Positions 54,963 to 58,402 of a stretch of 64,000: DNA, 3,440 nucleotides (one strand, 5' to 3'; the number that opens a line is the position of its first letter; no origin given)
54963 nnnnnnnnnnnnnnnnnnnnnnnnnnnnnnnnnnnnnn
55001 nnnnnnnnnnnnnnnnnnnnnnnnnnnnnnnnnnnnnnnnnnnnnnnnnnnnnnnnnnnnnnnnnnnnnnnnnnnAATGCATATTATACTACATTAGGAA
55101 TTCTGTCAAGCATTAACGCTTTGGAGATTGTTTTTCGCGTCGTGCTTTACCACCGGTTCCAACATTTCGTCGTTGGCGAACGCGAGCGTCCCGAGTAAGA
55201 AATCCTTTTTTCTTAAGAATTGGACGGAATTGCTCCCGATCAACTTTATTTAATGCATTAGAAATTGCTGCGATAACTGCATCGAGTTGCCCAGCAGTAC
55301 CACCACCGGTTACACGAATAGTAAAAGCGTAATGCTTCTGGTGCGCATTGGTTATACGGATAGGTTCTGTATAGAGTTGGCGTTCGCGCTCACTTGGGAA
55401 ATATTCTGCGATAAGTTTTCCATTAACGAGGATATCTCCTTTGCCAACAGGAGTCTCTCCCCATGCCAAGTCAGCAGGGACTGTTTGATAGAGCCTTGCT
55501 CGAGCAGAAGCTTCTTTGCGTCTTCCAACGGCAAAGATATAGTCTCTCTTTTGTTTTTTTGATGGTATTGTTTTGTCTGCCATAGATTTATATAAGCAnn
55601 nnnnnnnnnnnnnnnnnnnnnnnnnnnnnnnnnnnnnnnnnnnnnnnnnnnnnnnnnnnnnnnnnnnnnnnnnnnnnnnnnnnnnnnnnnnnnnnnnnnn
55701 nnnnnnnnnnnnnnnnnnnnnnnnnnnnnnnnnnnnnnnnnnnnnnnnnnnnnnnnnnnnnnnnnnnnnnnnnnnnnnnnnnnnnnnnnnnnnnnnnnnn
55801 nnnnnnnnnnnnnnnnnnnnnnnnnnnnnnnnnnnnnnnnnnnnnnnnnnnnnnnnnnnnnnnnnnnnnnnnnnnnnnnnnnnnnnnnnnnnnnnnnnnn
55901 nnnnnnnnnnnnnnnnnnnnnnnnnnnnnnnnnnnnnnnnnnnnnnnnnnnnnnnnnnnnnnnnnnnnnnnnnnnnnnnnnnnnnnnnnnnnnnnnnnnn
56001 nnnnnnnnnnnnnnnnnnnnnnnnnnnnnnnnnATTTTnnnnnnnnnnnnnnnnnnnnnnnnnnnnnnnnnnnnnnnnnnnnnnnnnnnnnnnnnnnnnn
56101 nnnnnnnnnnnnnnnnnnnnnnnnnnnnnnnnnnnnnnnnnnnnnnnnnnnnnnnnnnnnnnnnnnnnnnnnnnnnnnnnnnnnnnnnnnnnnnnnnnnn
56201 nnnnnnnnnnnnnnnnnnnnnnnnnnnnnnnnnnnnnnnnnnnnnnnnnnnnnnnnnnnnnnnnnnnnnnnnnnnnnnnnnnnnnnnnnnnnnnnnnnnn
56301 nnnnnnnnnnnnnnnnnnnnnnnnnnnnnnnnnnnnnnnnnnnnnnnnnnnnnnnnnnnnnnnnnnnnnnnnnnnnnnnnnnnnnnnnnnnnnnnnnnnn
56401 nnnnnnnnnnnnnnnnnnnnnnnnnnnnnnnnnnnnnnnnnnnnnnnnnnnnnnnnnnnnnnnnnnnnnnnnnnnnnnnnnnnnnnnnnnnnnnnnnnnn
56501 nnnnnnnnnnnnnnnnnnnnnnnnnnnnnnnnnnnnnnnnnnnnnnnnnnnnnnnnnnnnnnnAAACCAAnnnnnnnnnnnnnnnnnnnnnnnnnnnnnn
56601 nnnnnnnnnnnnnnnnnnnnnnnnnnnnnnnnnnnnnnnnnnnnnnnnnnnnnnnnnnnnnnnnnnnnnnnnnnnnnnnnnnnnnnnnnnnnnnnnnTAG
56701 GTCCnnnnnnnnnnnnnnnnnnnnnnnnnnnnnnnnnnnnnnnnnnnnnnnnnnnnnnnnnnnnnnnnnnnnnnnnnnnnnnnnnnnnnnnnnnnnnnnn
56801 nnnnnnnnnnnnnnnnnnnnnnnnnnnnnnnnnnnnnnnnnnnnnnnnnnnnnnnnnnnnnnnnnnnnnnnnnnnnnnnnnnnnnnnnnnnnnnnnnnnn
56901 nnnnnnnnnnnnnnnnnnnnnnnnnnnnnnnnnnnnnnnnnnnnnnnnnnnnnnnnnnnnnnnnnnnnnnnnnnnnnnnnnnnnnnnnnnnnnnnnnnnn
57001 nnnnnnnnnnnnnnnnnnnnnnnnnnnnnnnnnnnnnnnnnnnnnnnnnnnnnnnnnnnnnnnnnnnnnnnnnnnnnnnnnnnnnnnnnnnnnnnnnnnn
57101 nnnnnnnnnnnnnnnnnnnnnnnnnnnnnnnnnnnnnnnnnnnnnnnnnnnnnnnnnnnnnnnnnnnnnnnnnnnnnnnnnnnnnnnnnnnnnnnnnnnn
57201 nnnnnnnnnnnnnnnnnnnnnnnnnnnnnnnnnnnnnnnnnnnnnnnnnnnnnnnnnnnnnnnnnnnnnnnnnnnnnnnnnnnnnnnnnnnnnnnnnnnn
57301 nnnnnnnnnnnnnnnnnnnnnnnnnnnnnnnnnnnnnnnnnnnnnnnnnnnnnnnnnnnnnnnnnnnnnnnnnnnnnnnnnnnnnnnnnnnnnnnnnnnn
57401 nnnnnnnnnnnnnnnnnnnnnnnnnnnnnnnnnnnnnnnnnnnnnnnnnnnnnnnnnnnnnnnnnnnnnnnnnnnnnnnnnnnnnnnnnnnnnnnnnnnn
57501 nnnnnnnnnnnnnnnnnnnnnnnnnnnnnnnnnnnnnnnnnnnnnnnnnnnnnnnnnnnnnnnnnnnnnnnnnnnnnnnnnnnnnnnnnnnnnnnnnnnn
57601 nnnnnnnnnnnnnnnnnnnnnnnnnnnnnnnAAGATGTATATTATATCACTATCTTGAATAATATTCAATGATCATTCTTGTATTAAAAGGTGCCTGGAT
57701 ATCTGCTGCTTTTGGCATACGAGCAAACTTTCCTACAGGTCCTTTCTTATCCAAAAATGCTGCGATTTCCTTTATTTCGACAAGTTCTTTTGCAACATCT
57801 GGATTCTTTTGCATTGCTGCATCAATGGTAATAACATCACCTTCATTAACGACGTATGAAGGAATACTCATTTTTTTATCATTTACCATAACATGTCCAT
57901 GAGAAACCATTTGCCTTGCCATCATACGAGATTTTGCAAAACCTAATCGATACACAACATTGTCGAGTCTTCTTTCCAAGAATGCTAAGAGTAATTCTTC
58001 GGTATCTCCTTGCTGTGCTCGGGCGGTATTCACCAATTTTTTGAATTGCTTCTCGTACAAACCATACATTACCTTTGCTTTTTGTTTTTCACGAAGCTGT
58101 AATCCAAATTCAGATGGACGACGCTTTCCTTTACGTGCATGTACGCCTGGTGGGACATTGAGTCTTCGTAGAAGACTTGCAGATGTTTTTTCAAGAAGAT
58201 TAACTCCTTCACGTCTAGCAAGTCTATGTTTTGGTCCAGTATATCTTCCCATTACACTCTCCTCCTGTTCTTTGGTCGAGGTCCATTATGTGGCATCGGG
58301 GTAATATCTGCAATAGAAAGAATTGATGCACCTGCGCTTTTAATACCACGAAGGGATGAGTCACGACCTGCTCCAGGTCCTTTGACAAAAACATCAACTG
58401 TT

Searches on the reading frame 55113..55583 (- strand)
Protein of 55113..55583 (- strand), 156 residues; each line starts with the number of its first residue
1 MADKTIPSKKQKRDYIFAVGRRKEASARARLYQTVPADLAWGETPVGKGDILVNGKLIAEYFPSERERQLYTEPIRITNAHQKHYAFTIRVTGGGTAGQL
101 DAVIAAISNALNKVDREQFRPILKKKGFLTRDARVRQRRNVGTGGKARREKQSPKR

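Call 18: search_protein_families(library=pfam, proteins=[window:55113-55583:-], max_evalue=0.001)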
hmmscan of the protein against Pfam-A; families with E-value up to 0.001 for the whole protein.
window:55113-55583:- (156 aa): 1 family
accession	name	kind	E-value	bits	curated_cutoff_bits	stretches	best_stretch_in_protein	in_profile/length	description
PF00380.25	Ribosomal_S9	-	5.1e-30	104.9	22.5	1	20-156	1-121/121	Ribosomal protein S9/S16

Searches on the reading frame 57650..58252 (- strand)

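Call 37: search_protein_families(library=pfam, proteins=[window:57650-58252:-], max_evalue=0.0001)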
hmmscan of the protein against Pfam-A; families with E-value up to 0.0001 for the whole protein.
window:57650-58252:- (200 aa): 2 families
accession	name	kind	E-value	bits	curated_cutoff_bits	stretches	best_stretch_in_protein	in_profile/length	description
PF00163.24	Ribosomal_S4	-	5.1e-22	78.8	23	1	3-93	1-95/95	Ribosomal protein S4/S9 N-terminal domain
PF01479.30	S4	-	2.1e-18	66.2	22.8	1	94-141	1-48/48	S4 domain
